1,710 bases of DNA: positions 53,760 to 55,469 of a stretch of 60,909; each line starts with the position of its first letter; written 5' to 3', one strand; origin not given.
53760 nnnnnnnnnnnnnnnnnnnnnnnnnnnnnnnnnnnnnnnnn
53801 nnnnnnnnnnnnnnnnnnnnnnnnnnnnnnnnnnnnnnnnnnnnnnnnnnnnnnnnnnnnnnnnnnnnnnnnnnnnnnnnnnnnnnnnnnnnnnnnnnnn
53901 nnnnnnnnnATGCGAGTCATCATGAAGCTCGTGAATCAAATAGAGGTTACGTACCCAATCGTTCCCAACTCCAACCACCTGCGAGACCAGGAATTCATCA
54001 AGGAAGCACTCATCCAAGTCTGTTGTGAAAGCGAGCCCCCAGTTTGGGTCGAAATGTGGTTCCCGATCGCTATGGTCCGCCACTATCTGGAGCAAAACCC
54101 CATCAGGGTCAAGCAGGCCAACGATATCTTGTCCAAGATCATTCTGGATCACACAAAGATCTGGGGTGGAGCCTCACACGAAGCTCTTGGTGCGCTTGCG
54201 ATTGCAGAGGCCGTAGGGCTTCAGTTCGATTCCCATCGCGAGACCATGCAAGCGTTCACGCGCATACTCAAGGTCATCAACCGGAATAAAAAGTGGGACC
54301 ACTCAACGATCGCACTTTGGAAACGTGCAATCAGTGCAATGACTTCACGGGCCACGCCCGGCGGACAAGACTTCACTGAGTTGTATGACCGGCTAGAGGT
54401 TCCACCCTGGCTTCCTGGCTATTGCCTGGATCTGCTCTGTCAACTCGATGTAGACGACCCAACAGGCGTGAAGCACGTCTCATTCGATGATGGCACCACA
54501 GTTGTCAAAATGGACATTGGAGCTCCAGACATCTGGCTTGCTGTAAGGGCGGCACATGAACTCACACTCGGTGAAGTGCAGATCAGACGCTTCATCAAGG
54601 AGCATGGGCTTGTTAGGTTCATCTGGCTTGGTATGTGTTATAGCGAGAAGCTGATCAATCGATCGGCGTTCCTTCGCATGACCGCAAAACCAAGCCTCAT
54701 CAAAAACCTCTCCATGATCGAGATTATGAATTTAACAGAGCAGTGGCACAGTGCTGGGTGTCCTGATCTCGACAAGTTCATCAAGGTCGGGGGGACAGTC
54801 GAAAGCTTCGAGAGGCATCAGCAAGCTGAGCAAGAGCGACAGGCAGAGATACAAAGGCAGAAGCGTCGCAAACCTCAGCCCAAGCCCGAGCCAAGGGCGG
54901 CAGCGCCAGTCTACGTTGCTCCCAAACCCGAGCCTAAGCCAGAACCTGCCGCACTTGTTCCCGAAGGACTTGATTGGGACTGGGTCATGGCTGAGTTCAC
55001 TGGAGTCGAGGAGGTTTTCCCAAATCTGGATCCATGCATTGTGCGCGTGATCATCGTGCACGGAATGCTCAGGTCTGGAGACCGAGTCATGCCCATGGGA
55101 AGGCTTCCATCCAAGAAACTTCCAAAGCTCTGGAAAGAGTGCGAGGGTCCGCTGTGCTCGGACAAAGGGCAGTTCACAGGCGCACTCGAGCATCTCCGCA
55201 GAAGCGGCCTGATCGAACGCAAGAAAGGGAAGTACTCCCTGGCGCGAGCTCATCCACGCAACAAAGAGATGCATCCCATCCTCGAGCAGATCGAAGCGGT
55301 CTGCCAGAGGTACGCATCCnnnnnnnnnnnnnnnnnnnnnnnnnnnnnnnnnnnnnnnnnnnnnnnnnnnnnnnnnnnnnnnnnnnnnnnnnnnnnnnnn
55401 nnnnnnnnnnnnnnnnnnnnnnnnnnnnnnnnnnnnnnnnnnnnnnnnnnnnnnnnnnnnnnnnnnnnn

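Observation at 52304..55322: Tandem paralogous module of unknown function, once interrupted by a single in-frame TGA and once as a fused 470-aa ORF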

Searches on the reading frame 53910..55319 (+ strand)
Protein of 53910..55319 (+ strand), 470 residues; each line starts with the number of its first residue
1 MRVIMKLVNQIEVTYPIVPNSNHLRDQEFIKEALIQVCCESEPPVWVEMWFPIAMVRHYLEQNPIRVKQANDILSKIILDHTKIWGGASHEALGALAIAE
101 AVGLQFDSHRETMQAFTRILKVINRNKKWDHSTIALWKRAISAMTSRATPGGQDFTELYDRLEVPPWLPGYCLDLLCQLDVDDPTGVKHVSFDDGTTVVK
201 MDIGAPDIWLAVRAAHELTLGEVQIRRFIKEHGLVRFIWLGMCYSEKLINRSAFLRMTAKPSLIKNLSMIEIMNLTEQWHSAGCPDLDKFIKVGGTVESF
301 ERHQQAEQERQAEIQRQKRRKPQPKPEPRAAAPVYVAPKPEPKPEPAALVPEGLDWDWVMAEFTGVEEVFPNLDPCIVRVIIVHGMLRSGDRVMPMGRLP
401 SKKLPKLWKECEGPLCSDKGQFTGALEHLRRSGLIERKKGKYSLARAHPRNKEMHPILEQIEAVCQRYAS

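Call 5: search_protein_families(library=pfam, proteins=[window:53910-55319:+], max_evalue=1)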
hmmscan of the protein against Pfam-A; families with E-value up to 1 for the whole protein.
window:53910-55319:+ (470 aa): 2 families
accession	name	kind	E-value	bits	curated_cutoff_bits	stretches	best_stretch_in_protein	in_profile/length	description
PF11734.13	TilS_C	-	0.063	13.1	22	1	388-412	7-31/74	TilS substrate C-terminal domain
PF05887.16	Trypan_PARP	-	0.4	11.1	100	1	306-348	67-113/134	Procyclic acidic repetitive protein (PARP)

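Call 9: find_homologous_proteins(query=window:53910-55319:+, max_evalue=0.001)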
Query window:53910-55319:+ (470 aa): 2 proteins with E <= 0.001 among 6837 candidates.
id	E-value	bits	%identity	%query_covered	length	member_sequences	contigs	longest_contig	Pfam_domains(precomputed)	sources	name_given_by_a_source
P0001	0.0e+0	1097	100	100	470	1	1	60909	-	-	-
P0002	1.0e-111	392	39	96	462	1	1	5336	-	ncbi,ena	-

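Call 10: search_protein_families(library=ncbifam, proteins=[window:53910-55319:+], max_evalue=0.01)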
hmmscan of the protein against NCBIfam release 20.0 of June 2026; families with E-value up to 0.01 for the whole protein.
window:53910-55319:+ (470 aa): 1 family
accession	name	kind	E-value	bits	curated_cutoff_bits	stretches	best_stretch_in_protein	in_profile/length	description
NF008084.0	PRK10819.1-5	equivalog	0.0072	16.2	315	0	298-347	55-103/249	TonB system transport protein TonB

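Call 11: find_encoding_contigs(protein=P0002, flank=10000)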
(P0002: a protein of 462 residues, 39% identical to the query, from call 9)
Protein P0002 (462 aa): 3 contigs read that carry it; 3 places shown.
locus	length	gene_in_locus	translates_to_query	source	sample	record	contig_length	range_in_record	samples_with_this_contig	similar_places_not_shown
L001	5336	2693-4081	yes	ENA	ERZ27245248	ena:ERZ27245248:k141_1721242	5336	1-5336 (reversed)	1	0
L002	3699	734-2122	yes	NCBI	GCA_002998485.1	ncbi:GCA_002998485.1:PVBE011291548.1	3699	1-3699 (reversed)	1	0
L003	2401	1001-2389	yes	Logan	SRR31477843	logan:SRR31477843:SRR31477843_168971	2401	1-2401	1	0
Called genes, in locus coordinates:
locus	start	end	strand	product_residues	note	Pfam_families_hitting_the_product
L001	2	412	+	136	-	?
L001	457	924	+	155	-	PF00334:NDK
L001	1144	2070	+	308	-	PF00583:Acetyltransf_1, PF13508:Acetyltransf_7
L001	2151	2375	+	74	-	-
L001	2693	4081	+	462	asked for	-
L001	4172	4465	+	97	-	PF01371:Trp_repressor, PF13384:HTH_23 (weak)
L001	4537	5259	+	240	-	PF24827:AstE_AspA_cat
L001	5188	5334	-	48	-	?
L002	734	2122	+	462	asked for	-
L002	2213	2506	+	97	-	PF01371:Trp_repressor, PF13384:HTH_23 (weak)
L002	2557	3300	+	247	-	PF24827:AstE_AspA_cat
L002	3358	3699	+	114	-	?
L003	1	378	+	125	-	?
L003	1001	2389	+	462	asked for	-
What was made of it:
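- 53910..55322 (+): Copy B: fused 470-aa protein (P0001). N-domain residues 22-320, disordered linker 321-355, winged-helix C-domain 356-468. A GGGAGG Shine-Dalgarno motif ends 3 nt before the ATG. Ortholog P0002, 39% identity, sits at the same syntenic place in L001 (calls 9, 11).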

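Call 12: find_encoding_contigs(protein=P0001, flank=10000)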
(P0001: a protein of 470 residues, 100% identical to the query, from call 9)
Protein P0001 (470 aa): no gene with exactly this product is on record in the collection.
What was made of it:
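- Tried and rejected: P0001 is not on record in the contig index (call 12).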

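Call 13: find_related_loci(query=P0001, collection=genome_contigs, flank=10000)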
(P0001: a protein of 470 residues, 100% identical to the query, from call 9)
Query P0001 (470 aa) in genome_contigs; peptide patterns used: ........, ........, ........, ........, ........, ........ (x = any residue, [..] = any of these).
9 stretches matched a pattern, but none encodes a relative of the query by tblastn (E <= 1e-3).

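Call 31: search_protein_representatives(alignment_id=A2)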
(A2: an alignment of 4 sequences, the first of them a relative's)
Query: 4 sequences, 460 profile positions. Proteins with E-value up to 0.001 (for the whole library): 41; up to 1e-10: 26; up to 1e-30: 6. The best 41 are listed.
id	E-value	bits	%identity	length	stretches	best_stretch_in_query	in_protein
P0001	2.0e-235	798.4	-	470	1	9-460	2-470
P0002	6.3e-226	767.1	-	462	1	1-460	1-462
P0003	1.3e-136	472.7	-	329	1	3-306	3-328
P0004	1.8e-106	373.2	-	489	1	27-459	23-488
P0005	1.8e-80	287.5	-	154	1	307-458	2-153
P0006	1.7e-31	126.1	-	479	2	214-460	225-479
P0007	5.0e-30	121.2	-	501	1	169-459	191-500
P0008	1.4e-27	113.2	-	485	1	209-458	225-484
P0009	2.6e-26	109.0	-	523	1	206-459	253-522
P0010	5.3e-23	98.1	-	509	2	211-458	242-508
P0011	1.0e-22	97.1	-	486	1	210-459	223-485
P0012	2.5e-22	95.8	-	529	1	82-458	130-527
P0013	1.0e-19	87.3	-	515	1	79-439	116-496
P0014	3.2e-19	85.6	-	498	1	255-459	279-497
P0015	3.4e-19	85.5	-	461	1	56-458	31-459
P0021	2.7e-15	72.7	-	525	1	208-446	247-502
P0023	1.5e-14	70.2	-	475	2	341-454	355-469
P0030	8.4e-08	48.0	-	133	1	347-454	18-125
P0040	2.8e-04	36.3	-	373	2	179-294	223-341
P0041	8.3e-04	34.8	-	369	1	56-297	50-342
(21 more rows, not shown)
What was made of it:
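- Tried and rejected: The exhaustive HMM search was what revealed the family (call 31).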

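Call 33: search_protein_families(library=pfam, alignment_id=A4, max_evalue=0.01)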
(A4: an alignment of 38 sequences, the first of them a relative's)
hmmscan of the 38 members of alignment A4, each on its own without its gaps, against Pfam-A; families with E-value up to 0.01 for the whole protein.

A. member 1, P0001 (470 aa): 0 families

B. families by the number of members that match (of 38 scanned): 5 families
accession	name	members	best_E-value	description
PF25213.1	HVO_A0261_N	2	0.0026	HVO_A0261 N-terminal domain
PF11734.13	TilS_C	1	0.0004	TilS substrate C-terminal domain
PF09692.15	Arb1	1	0.0011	Argonaute siRNA chaperone (ARC) complex subunit Arb1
PF07741.18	BRF1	1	0.0029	Brf1-like TBP-binding domain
PF08820.15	DUF1803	1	0.0031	Domain of unknown function (DUF1803)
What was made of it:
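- On Winged-helix (MarR-like) DNA-binding domain: No Pfam or NCBIfam hit for any of 38 members at E<=0.01, apart from scattered chance hits (calls 5, 10, 33).
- Closest known: MarR-family and related winged-helix transcription regulators. Different: No sequence-profile match to any Pfam or NCBIfam winged-helix model (calls 5, 10, 33).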

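Call 37: find_encoding_contigs(protein=P0004, flank=10000)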
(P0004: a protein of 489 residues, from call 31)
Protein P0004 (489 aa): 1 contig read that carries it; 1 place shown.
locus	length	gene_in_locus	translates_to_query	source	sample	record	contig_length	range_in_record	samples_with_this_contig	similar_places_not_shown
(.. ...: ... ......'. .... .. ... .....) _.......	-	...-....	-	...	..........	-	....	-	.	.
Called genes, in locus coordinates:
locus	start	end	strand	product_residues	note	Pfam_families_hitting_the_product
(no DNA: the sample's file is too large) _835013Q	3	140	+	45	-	?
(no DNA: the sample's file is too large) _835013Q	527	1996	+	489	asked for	-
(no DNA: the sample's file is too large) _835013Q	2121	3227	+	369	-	?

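Call 41: find_related_loci(query=A6, collection=metagenome_contigs, flank=10000)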
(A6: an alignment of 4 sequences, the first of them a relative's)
Query A6 (489 aa) in metagenome_contigs; peptide patterns used: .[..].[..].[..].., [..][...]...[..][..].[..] (x = any residue, [..] = any of these).
600 stretches matched a pattern, but none encodes a relative of the query by tblastn (E <= 1e-3).
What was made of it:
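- Tried and rejected: The first metagenome scan, which was swamped by the PEPEPE linker pattern (call 41).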

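Call 48: find_encoding_contigs(protein=P0006, flank=8000, max_places=3)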
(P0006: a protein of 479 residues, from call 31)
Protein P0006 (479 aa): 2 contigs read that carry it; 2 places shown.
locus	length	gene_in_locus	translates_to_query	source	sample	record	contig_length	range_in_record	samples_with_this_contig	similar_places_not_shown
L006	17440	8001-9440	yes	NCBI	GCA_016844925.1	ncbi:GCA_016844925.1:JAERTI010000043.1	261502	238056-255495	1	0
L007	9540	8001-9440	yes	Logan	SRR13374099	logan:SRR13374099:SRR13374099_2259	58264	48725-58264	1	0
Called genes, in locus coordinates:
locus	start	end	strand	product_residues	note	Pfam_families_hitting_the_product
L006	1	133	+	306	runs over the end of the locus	PF00583:Acetyltransf_1, PF13508:Acetyltransf_7 (weak)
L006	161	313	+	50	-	-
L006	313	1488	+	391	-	PF01546:Peptidase_M20, PF07687:M20_dimer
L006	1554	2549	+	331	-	PF00583:Acetyltransf_1 (weak)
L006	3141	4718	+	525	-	-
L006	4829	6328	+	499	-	-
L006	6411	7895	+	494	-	-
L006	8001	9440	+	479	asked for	-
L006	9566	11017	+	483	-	-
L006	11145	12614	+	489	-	-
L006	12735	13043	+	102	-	-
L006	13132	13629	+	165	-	PF02525:Flavodoxin_2 (weak), PF03358:FMN_red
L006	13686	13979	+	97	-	PF01371:Trp_repressor, PF13384:HTH_23 (weak)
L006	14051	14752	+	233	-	PF24827:AstE_AspA_cat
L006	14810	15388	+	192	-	PF00583:Acetyltransf_1, PF13508:Acetyltransf_7 (faint)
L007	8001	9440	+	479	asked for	-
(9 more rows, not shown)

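Call 49: find_encoding_contigs(protein=P0009, flank=8000, max_places=3)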
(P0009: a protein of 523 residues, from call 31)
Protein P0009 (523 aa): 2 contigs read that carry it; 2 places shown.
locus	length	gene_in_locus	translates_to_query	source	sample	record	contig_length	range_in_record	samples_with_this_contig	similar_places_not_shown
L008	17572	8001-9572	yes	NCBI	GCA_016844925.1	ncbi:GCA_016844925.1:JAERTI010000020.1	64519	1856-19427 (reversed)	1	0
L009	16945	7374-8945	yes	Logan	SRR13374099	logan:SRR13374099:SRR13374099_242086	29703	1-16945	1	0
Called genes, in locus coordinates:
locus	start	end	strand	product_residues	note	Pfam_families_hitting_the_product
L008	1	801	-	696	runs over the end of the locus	PF00009:GTP_EFTU, PF03144:GTP_EFTU_D2, PF22042:EF-G_D2, PF14492:EFG_III, PF16658:RF3_C, PF03764:EFG_IV, PF00679:EFG_C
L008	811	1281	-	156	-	PF00177:Ribosomal_S7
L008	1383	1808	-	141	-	PF00164:Ribosom_S12_S23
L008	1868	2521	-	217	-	PF02163:Peptidase_M50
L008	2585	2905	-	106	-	-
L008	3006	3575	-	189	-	-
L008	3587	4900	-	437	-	PF00275:EPSP_synthase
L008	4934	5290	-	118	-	-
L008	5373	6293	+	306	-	-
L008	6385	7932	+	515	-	-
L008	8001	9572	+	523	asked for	-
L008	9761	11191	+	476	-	-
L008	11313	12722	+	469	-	-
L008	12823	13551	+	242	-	-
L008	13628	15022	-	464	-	PF00999:Na_H_Exchanger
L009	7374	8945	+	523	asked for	-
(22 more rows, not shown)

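Call 50: find_related_loci(query=P0006, collection=genome_contigs, flank=10000)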
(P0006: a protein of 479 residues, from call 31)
Query P0006 (479 aa) in genome_contigs; peptide patterns used: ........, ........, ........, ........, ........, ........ (x = any residue, [..] = any of these).
25 stretches matched a pattern; 1 encode a relative of the query (tblastn E <= 1e-3); 1 distinct loci.
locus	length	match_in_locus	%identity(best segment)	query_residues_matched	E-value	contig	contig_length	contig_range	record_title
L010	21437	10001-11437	100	1-479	0e+0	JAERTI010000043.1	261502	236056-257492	MAG: Candidatus Uhrbacteria bacterium isolate BH28 c_000000008469, whole genome shotgun sequence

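Call 58: predict_structure(alignment_id=A4)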
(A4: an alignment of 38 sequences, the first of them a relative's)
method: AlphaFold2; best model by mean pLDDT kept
length: 470 residues; sequences in the alignment: 38
mean_pLDDT: 89.4   pTM: 0.68
mean pLDDT of the five models: 89.4, 89.0, 87.8, 87.2, 86.8
residues with pLDDT >= 90: 369; 70-90: 55; 50-70: 18; < 50: 28
segments of 3 or more residues with pLDDT < 50: 1-13, 343-351
pLDDT, mean of each block of 10 residues (from residue 1): 37 50 85 86 90 96 91 93 92 95 96 98 94 94 95 85 97 97 95 85 97 96 96 96 93 95 94 96 97 98 98 96 73 50 46 83 95 97 96 94 98 93 98 97 94 95 92
secondary structure, 60 per line:
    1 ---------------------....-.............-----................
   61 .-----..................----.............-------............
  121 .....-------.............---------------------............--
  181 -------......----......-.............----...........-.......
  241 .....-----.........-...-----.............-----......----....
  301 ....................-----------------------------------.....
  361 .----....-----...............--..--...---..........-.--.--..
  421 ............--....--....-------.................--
elements in order: H22-25 H27-39 H45-61 H67-84 H89-101 H109-125 H133-145 H167-178 E188-193 E198-203 H205-217 H222-232 H234-245 H251-259 H269-281 H287-292 H297-320 H356-361 H366-369 H375-387 H404-411 H419-432 E435-438 E441-444 H452-468
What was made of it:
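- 53910..55322 (+): AlphaFold2 pLDDT 89.4 (call 58).
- On Winged-helix (MarR-like) DNA-binding domain: AlphaFold2 model of copy B: residues 356-468 have pLDDT above 90 and show H375-387, H404-411, H419-432, E435-438, E441-444, H452-468 (call 58).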

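Call 60: fold_search(model_id=the predicted structure, library=pdb)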
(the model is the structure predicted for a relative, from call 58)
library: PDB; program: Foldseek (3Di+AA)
matches with E <= 10: 223; with E <= 0.001: 0
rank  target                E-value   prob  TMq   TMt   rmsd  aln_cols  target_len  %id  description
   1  3hsr_B                1.4e-01  0.99  0.14  0.41   5.9       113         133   14  Crystal structure of Staphylococcus aureus protein SarZ in mixed disulfide form (released 2009-07-07)
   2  5aiq_B                2.3e-01  0.96  0.14  0.38   5.6       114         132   18  Crystal structure of ligand-free NadR (released 2016-03-02)
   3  1lnw_F                2.7e-01  0.98  0.15  0.44   5.3       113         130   18  CRYSTAL STRUCTURE OF THE MEXR REPRESSOR OF THE MEXAB-OPRM MULTIDRUG EFFLUX OPERON OF PSEUDOMONAS AERUGINOSA (released 2002-09-11)
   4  5dd8_A                3.3e-01  0.95  0.14  0.35   6.1       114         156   17  The Crystal structure of HucR mutant (HucR-E48Q) from Deinococcus radiodurans (released 2015-09-09)
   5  3cjn                  4.1e-01  0.92  0.15  0.37   5.1       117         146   13  Crystal structure of transcriptional regulator, MarR family, from Silicibacter pomeroyi (released 2008-03-25)
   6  3hsr_A                5.2e-01  0.93  0.14  0.41   6.4       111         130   16  Crystal structure of Staphylococcus aureus protein SarZ in mixed disulfide form (released 2009-07-07)
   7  5aip_B                5.2e-01  0.87  0.15  0.40   5.8       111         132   18  Crystal structure of NadR in complex with 4-hydroxyphenylacetate (released 2016-03-02)
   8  5zc2_B                5.2e-01  0.84  0.14  0.20   5.9       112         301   12  Acinetobacter baumannii p-hydroxyphenylacetate 3-hydroxylase (HPAH), reductase component (C1) (released 2018-08-08)
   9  2fa5_A                5.7e-01  0.90  0.14  0.38   5.5       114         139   14  The crystal structure of an unliganded multiple antibiotic-resistance repressor (MarR) from Xanthomonas campestris (released 2006-11-14)
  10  4aih_E                6.0e-01  0.92  0.15  0.42   5.1       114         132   18  Crystal structure of RovA from Yersinia in its free form (released 2012-09-12)
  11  1bja_A                6.3e-01  0.97  0.15  0.60   4.3       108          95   10  ACTIVATION DOMAIN OF THE PHAGE T4 TRANSCRIPTION FACTOR MOTA (released 1998-11-04)
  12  3qpt                  6.9e-01  0.90  0.15  0.43   4.6       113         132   17  Crystal structure of the Salmonella transcriptional regulator SlyA (released 2011-05-04)
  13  5zyr_A                6.9e-01  0.75  0.14  0.19   6.6       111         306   14  Crystal structure of the reductase (C1) component of p-hydroxyphenylacetate 3-hydroxylase (HPAH) from Acinetobacter ba (released 2019-06-05)
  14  4ets_A                8.2e-01  0.94  0.15  0.42   5.0       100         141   15  Crystal structure of Campylobacter jejuni ferric uptake regulator (released 2012-06-20)
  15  2pex_B                9.5e-01  0.82  0.14  0.39   5.9       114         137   12  Structure of reduced C22S OhrR from Xanthamonas Campestris (released 2007-12-11)
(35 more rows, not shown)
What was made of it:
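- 53910..55322 (+): Foldseek hits to MarR-family regulators for the C-domain (call 60).
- On Winged-helix (MarR-like) DNA-binding domain: The top 10 Foldseek PDB hits are all MarR-family regulators or MarR-like domains, probability 0.84-0.99, but with E=0.1-0.6 (call 60).
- Closest known: MarR-family and related winged-helix transcription regulators. Same: Their best structural matches are MarR-family proteins (Foldseek probability 0.9-0.99, TM about 0.35-0.44 on the target) (calls 58, 60).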

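Call 63: find_encoding_contigs(protein=P0030, flank=6000, max_places=3)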
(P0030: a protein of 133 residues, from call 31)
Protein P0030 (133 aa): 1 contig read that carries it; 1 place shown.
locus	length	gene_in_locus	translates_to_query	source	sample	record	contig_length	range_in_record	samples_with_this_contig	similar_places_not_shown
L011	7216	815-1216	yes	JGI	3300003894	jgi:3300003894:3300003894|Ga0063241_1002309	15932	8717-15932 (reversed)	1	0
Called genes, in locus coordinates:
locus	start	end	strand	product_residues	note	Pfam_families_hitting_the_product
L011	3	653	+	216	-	?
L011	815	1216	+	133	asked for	-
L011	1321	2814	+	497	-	-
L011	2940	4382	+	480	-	-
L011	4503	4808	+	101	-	-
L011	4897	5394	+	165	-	PF02525:Flavodoxin_2 (weak), PF03358:FMN_red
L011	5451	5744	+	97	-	PF01371:Trp_repressor, PF13384:HTH_23 (weak)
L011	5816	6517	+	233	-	PF24827:AstE_AspA_cat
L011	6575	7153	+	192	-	PF00583:Acetyltransf_1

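Call 70: find_homologous_proteins(query=P0003, max_evalue=0.01)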
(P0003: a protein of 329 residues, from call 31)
Query P0003 (329 aa): 1 proteins with E <= 0.01 among 3859 candidates.
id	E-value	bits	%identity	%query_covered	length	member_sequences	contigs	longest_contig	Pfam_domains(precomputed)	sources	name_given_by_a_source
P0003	2.6e-219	745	100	100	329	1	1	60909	-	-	-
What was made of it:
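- On Functional gene fission: No close relative of the window's copy A exists in the searched collections (calls 9, 13, 70).
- The window appears to be a single metagenomic contig with no second copy in the databases (calls 9, 12, 70), so the base cannot be cross-checked.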

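Call 73: predict_structure(alignment_id=A10)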
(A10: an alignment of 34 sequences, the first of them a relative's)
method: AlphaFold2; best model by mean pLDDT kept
length: 329 residues; sequences in the alignment: 34
mean_pLDDT: 83.6   pTM: 0.81
mean pLDDT of the five models: 83.6, 82.5, 82.4, 82.2, 80.8
residues with pLDDT >= 90: 208; 70-90: 50; 50-70: 35; < 50: 36
segments of 3 or more residues with pLDDT < 50: 1-19, 30-34, 216-225
pLDDT, mean of each block of 10 residues (from residue 1): 38 43 55 55 75 75 90 83 79 95 96 97 95 96 77 92 94 93 93 96 73 48 62 95 97 95 95 97 97 95 96 97 97
secondary structure, 60 per line:
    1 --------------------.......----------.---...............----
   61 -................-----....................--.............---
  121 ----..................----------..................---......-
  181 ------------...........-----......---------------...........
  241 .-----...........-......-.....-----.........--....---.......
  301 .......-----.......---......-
elements in order: H21-27 H42-56 H62-77 H84-102 H105-117 H125-142 H153-170 H174-179 H193-203 H209-214 H230-241 H247-257 H259-264 H266-270 H276-284 H287-290 H294-307 H313-319 H323-328
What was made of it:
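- Checked: It lies in a segment that AlphaFold2 models with pLDDT below 50 (call 73).
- The N piece has an intact 329-codon frame and a confidently predicted family fold (call 73).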
